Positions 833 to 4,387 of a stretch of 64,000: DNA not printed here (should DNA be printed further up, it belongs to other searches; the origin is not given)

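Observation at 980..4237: DnaX (tau) carries a roughly 550-aa coiled-coil and acidic FDF-repeat insertion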

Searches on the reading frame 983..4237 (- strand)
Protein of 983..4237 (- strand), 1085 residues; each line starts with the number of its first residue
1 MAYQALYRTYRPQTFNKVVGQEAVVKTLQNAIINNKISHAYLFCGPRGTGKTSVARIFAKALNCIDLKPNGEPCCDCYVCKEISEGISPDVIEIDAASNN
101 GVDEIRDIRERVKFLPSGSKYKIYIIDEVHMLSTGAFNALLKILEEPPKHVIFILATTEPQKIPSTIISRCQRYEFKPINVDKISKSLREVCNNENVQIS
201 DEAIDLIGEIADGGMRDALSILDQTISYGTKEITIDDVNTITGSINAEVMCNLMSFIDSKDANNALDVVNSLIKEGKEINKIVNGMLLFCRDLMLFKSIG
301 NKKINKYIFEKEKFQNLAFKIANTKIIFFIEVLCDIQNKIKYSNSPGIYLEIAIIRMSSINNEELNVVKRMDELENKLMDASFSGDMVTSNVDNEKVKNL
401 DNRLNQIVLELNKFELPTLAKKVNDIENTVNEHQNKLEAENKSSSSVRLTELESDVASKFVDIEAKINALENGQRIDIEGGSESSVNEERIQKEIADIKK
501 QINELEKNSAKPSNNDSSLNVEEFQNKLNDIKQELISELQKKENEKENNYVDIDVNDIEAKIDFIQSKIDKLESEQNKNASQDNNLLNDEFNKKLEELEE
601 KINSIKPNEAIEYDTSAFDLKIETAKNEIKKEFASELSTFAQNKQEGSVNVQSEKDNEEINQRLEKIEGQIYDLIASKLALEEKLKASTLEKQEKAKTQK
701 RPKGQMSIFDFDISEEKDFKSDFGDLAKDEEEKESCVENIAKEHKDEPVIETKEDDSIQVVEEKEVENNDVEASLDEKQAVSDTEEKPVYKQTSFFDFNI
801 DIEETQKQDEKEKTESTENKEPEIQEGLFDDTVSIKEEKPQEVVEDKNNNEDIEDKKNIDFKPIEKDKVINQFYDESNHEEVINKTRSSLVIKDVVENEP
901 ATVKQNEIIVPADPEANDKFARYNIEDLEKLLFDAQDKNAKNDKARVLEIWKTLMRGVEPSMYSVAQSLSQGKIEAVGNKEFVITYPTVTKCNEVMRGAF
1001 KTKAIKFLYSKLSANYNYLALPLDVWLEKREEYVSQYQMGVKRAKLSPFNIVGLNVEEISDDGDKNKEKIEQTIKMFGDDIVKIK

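Call 4: search_protein_families(library=pfam, proteins=[window:983-4237:-], max_evalue=0.1)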
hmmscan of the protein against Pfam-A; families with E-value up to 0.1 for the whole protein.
window:983-4237:- (1085 aa): 16 families
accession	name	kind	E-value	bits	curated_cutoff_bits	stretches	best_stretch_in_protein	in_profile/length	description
PF13177.12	DNA_pol3_delta2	-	1.2e-46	159.1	27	1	20-179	1-160/161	DNA polymerase III, delta subunit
PF22608.2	DNAX_ATPase_lid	-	1.6e-14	53.8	27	1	184-230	2-48/49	DNA polymerase III clamp loader subunit, ATPase lid domain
PF00004.35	AAA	-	1.5e-13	51.8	21.2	1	42-176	2-128/131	ATPase family associated with various cellular activities (AAA)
PF12169.13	DNA_pol3_gamma3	-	1.3e-10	41.6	24.4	1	234-359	2-129/143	DNA polymerase III subunits gamma and tau domain III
PF16193.11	AAA_assoc_2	-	4.3e-06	27.3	34.3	1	194-254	2-59/81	AAA C-terminal domain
PF07728.20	AAA_5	-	6.8e-06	26.6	22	1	42-146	3-92/139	AAA domain (dynein-related subfamily)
PF13401.12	AAA_22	-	8.7e-06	26.5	27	1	42-158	9-123/130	AAA domain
PF05496.18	RuvB_N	-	1.8e-05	25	27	1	11-64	2-59/159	Holliday junction DNA helicase RuvB P-loop domain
PF21960.2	RCF1-5-like_lid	-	0.00017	21.9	27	1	188-222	3-38/43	RCF1/5-like, AAA+ ATPase lid domain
PF25361.1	AAA_lid_RFC1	-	0.00068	19.5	34.9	1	181-238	1-57/59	RFC1-like, AAA+ ATPase lid domain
PF13604.12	AAA_30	-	0.0014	18.8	27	1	42-154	22-122/191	AAA domain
PF13245.12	AAA_19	-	0.005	17.5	25.1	0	38-154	11-123/134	AAA domain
PF12775.13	AAA_7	-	0.0051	16.8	25.8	0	36-63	31-58/181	P-loop containing dynein motor region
PF12761.13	End3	-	0.0078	16.8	25.2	1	478-578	6-106/115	Actin cytoskeleton-regulatory complex protein END3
PF13191.12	AAA_16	-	0.01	16.8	32.6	1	17-63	1-49/167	AAA ATPase domain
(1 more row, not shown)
